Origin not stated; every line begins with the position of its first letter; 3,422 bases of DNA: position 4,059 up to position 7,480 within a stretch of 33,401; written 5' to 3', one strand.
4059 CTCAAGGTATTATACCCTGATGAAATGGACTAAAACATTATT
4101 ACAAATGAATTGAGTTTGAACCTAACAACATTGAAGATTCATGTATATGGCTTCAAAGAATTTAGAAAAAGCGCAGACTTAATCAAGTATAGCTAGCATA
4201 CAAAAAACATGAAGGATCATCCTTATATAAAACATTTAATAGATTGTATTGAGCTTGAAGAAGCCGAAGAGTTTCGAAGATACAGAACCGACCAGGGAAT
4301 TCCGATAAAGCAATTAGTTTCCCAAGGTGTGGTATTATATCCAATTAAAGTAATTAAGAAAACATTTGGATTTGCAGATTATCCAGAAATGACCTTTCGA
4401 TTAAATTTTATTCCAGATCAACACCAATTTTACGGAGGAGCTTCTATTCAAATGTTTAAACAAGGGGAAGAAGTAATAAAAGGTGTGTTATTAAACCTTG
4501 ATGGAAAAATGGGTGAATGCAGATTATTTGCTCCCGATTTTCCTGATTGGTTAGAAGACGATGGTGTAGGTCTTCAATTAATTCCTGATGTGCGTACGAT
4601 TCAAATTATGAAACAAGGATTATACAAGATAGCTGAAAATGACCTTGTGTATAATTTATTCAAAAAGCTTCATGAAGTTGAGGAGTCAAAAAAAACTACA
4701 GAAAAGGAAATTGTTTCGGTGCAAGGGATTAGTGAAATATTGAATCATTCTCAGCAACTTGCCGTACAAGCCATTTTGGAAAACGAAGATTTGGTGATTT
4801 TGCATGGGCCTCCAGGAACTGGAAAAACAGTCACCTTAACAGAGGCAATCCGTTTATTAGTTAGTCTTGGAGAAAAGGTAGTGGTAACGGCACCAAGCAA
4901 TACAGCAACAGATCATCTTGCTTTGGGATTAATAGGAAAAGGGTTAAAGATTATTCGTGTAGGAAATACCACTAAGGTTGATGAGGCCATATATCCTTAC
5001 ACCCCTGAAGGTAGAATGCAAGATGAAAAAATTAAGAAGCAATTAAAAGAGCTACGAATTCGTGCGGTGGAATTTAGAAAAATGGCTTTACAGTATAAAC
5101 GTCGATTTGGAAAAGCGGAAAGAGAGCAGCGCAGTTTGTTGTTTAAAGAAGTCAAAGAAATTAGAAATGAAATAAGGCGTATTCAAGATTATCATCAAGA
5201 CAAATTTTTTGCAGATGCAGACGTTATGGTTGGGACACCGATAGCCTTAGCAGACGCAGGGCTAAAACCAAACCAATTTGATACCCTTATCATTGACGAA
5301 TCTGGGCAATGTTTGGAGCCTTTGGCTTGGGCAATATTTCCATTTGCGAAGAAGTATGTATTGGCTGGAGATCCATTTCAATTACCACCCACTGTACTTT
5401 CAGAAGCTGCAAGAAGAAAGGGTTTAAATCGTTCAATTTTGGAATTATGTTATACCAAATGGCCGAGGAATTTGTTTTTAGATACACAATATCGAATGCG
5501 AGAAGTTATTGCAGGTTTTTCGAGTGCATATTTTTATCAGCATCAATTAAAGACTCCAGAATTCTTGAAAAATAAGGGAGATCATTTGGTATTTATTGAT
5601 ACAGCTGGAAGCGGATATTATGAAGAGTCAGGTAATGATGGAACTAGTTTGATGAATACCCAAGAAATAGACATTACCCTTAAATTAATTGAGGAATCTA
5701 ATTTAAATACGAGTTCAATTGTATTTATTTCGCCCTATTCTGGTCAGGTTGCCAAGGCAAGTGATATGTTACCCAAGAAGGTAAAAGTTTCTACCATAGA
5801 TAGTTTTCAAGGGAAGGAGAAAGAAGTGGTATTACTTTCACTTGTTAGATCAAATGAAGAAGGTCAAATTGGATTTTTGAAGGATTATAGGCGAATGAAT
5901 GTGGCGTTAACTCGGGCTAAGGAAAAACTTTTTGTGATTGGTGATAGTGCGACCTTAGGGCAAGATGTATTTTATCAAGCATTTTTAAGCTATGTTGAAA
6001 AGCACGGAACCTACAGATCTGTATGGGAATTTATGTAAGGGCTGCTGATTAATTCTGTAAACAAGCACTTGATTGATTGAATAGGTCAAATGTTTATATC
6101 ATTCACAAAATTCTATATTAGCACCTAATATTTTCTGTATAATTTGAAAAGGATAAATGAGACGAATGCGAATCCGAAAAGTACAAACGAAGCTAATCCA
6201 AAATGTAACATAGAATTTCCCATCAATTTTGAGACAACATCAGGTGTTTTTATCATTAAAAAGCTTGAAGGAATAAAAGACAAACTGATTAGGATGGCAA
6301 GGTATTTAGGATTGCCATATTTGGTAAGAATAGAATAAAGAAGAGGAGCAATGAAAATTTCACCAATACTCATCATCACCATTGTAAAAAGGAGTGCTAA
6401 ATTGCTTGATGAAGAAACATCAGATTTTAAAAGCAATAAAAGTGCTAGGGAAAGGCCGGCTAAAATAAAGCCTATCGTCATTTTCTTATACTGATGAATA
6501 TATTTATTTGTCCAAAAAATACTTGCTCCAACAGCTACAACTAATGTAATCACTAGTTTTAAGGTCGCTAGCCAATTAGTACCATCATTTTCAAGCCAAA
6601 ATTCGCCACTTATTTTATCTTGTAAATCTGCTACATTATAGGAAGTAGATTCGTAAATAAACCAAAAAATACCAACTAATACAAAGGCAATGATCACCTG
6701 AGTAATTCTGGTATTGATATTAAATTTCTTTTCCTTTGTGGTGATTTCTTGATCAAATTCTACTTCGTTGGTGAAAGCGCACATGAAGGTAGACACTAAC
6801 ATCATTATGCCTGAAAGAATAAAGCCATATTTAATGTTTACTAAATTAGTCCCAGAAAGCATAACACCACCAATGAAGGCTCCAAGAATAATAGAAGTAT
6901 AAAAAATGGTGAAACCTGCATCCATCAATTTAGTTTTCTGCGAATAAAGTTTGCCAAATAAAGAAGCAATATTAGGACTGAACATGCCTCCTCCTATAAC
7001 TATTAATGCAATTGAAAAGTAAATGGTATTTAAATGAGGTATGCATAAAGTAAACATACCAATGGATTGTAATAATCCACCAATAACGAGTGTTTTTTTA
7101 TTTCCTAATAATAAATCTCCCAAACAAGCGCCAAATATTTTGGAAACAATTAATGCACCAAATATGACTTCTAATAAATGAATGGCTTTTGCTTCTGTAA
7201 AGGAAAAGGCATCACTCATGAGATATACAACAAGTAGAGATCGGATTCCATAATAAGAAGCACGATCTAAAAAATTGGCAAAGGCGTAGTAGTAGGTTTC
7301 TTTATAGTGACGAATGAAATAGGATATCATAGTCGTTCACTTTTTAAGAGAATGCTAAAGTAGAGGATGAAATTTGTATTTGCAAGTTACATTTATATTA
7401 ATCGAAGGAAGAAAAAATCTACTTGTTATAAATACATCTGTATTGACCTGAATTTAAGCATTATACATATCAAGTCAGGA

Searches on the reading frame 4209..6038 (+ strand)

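Call 7: search_protein_families(library=pfam, proteins=[window:4209-6038:+], max_evalue=0.001)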
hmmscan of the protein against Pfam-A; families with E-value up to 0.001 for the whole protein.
window:4209-6038:+ (609 aa): 11 families
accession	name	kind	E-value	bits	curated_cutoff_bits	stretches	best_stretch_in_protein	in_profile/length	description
PF13087.12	AAA_12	-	3.9e-46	157.5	27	1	406-580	1-194/195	AAA domain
PF13086.12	AAA_11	-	9.4e-44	150.5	27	1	178-399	2-257/257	AAA domain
PF13604.12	AAA_30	-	6.4e-14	52.6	27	1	178-239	2-64/191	AAA domain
PF13245.12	AAA_19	-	8.5e-10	39.4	25.1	1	182-394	1-131/134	AAA domain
PF01443.25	Viral_helicase1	-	1.1e-07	32.3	21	0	516-577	168-227/228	Viral superfamily 1 RNA helicase core domain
PF04851.21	ResIII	-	3.2e-06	27.6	22.5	1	178-364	4-133/164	Type III restriction enzyme, res subunit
PF00270.35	DEAD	-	9.7e-06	25.8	26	0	181-231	3-55/167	DEAD/DEAH box helicase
PF05970.20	PIF1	-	0.00012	22.1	25.9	0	178-241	2-70/223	PIF1-like helicase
PF02562.22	PhoH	-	0.00017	21.6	27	1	179-238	6-66/205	PhoH-like protein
PF20720.3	nSTAND3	-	0.00034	20.8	27.2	0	186-226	10-50/155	Novel STAND NTPase 3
PF05127.21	NAT10_TcmA_helicase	-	0.00089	19.6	22.7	0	198-250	2-54/176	RNA cytidine acetyltransferase NAT10/TcmA, helicase domain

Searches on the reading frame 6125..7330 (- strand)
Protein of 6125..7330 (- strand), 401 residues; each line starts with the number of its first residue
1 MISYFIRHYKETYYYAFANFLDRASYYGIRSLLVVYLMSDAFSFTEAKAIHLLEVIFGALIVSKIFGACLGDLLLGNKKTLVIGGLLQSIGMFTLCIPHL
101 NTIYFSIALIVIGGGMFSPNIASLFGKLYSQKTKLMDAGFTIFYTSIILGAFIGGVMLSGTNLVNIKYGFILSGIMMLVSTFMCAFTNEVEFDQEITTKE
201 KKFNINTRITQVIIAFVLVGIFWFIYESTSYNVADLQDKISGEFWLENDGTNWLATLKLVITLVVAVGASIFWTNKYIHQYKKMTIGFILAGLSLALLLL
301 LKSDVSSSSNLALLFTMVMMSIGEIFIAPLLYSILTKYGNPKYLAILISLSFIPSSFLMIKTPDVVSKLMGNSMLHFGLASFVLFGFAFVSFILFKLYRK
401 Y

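Call 7: search_protein_families(library=pfam, proteins=[window:6125-7330:-], max_evalue=0.001)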
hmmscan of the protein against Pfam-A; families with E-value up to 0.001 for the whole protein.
window:6125-7330:- (401 aa): 1 family
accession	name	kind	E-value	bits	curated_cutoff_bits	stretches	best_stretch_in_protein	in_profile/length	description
PF00854.27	PTR2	-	2.2e-16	60.2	27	2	79-188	2-122/392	POT family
